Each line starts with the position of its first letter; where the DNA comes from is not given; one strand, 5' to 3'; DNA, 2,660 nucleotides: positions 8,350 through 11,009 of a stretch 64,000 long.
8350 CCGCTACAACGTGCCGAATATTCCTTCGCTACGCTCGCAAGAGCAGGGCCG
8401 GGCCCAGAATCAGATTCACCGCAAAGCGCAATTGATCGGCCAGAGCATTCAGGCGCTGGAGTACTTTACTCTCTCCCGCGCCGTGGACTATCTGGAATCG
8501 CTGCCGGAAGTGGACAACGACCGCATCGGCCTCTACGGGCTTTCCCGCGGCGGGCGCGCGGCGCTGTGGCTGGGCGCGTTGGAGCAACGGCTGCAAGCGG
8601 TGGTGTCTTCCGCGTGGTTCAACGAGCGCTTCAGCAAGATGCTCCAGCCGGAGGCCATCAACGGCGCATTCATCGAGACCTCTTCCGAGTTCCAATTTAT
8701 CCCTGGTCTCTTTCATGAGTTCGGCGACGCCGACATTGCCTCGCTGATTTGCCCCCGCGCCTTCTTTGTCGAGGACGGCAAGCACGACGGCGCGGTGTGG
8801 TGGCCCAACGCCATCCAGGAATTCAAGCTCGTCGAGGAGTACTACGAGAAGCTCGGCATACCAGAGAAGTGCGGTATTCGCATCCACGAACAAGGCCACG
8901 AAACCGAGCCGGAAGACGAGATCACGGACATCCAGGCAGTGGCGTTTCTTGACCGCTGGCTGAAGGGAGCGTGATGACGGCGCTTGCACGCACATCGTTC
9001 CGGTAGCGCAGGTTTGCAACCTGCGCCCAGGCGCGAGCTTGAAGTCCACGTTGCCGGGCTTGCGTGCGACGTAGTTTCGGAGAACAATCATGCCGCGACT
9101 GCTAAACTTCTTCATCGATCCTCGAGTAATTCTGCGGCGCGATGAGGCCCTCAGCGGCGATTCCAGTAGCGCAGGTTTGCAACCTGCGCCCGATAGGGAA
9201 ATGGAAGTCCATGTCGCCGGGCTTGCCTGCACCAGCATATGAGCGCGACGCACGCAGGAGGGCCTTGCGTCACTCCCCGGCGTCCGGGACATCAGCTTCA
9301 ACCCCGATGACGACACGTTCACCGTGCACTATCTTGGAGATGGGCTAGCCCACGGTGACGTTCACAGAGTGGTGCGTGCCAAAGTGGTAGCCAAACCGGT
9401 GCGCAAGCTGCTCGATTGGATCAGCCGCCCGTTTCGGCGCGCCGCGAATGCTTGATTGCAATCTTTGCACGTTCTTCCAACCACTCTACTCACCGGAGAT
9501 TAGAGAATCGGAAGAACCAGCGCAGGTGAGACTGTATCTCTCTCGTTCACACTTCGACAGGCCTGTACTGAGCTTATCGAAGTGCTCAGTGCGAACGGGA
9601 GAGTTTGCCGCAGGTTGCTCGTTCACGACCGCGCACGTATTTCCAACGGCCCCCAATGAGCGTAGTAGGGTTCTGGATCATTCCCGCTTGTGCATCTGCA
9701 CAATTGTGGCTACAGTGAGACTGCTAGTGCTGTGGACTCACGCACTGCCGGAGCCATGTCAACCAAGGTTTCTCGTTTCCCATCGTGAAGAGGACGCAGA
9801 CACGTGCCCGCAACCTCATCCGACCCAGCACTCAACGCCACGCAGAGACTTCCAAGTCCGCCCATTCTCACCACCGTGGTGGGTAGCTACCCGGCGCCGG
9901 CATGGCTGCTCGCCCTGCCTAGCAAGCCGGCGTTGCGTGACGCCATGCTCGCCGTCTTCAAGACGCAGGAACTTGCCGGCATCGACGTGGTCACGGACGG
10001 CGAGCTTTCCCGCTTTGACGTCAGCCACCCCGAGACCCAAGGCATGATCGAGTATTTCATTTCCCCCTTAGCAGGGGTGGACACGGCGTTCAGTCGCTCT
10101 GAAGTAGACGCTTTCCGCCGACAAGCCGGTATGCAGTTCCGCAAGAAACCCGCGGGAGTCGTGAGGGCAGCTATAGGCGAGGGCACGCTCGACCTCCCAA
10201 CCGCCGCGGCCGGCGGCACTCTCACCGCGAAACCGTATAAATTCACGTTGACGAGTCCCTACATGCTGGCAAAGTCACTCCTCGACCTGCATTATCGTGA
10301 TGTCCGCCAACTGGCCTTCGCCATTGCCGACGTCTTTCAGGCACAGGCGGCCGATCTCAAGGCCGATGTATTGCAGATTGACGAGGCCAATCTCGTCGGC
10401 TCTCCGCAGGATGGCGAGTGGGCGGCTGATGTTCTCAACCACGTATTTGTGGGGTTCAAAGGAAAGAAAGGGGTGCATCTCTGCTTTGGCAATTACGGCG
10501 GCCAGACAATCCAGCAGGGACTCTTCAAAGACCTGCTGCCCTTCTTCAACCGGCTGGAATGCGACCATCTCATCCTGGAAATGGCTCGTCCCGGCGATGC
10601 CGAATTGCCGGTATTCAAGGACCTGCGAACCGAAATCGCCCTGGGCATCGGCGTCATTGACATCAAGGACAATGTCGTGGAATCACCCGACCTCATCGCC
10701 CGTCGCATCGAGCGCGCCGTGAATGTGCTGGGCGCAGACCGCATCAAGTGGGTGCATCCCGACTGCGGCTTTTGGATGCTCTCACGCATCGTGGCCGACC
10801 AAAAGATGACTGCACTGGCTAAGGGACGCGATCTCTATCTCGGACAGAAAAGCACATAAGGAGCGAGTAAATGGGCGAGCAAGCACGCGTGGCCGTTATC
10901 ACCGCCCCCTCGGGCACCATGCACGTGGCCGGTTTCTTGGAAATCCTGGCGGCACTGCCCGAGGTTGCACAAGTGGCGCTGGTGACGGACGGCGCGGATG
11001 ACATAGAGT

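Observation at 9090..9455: Hidden candidate selenoprotein: HMA-like metal-binding domain with C-x3-Sec and a bSECIS-like hairpin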

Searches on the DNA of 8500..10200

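Call 8: search_rna_families(source=window, start=8500, end=10200, threshold=evalue, max_evalue=10, show_alignments=3)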
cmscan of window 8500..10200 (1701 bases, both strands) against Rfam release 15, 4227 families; matches with E-value up to 10: 1.
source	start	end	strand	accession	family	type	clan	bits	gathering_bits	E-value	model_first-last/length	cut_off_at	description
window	9005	9070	+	RF01523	TB10Cs1H2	Gene; snRNA; snoRNA; HACA-box;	-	17.1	50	3.4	1-63/63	no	Trypanosomatid snoRNA TB10Cs1H2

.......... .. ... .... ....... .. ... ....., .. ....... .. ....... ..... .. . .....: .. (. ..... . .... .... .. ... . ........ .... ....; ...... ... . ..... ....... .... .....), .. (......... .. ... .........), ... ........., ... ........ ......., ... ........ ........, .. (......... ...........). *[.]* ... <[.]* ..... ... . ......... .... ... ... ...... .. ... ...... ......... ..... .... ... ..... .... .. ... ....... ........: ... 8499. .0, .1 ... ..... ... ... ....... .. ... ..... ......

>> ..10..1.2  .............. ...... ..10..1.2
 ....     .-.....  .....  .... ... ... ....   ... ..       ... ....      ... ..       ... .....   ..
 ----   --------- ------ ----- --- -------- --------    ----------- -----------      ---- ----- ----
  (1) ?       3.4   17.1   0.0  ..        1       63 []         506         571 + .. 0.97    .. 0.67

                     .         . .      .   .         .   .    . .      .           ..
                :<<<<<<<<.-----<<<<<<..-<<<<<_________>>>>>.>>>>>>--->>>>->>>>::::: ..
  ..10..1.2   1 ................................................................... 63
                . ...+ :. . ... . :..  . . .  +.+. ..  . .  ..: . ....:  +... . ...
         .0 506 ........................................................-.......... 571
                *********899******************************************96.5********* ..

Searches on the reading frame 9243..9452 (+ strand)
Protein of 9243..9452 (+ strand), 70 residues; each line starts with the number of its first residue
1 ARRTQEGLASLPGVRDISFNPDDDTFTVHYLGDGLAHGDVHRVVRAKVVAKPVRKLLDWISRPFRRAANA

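Call 7: search_protein_families(library=pfam, proteins=[window:9243-9452:+], max_evalue=10)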
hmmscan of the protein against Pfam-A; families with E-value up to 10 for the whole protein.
seq(70 aa): 2 families
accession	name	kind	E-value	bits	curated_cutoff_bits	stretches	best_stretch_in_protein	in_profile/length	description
PF00403.32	HMA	-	0.0026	18.6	24.8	1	5-45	17-57/62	Heavy-metal-associated domain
PF19365.4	DUF5941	-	0.061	13.6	27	1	40-69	65-94/208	Family of unknown function (DUF5941)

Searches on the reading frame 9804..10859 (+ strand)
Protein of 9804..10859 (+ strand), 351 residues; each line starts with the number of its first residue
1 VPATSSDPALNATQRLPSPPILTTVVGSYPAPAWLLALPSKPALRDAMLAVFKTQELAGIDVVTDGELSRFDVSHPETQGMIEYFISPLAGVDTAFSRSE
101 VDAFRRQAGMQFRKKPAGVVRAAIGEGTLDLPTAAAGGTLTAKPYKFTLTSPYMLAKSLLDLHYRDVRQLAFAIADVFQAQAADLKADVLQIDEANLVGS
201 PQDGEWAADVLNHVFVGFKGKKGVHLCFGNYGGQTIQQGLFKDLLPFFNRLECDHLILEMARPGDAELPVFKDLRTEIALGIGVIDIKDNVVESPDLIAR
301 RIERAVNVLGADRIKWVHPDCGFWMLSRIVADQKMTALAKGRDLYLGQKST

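Call 12: find_encoding_contigs(protein=window:9804-10859:+, flank=10000, max_places=6)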
Protein window:9804-10859:+ (351 aa): 5 contigs read that carry it; 2 places shown.
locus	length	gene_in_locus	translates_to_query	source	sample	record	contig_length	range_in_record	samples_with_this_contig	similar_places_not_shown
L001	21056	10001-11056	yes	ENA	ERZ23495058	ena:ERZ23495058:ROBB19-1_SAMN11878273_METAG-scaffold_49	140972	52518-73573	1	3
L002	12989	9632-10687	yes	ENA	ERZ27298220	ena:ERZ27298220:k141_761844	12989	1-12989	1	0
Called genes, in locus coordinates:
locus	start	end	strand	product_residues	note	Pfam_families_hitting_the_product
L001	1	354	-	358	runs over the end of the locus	-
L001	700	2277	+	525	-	PF01144:CoA_trans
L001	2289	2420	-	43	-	-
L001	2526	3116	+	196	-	PF09419:PGP_phosphatase (faint), PF00702:Hydrolase, PF13242:Hydrolase_like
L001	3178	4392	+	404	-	PF00108:Thiolase_N, PF00109:ketoacyl-synt (weak), PF02803:Thiolase_C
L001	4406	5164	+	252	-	PF00106:adh_short, PF08659:KR, PF13561:adh_short_C2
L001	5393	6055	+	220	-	PF00857:Isochorismatase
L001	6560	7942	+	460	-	PF01547:SBP_bac_1, PF13416:SBP_bac_8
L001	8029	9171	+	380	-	PF12715:Abhydrolase_7 (weak), PF05448:AXE1, PF01738:DLH, PF22244:GCE_fung (faint), PF08840:BAAT_C (weak)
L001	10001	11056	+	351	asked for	PF01717:Meth_synt_2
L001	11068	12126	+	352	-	PF01408:GFO_IDH_MocA, PF02894:GFO_IDH_MocA_C, PF22725:GFO_IDH_MocA_C3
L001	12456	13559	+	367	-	PF01408:GFO_IDH_MocA, PF02894:GFO_IDH_MocA_C, PF22725:GFO_IDH_MocA_C3 (faint)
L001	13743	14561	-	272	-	PF01476:LysM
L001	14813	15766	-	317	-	PF02779:Transket_pyr, PF02780:Transketolase_C, PF22613:Transketolase_C_1 (weak)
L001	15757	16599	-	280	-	PF13292:DXP_synthase_N, PF00456:Transketolase_N, PF00676:E1_dh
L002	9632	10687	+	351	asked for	PF01717:Meth_synt_2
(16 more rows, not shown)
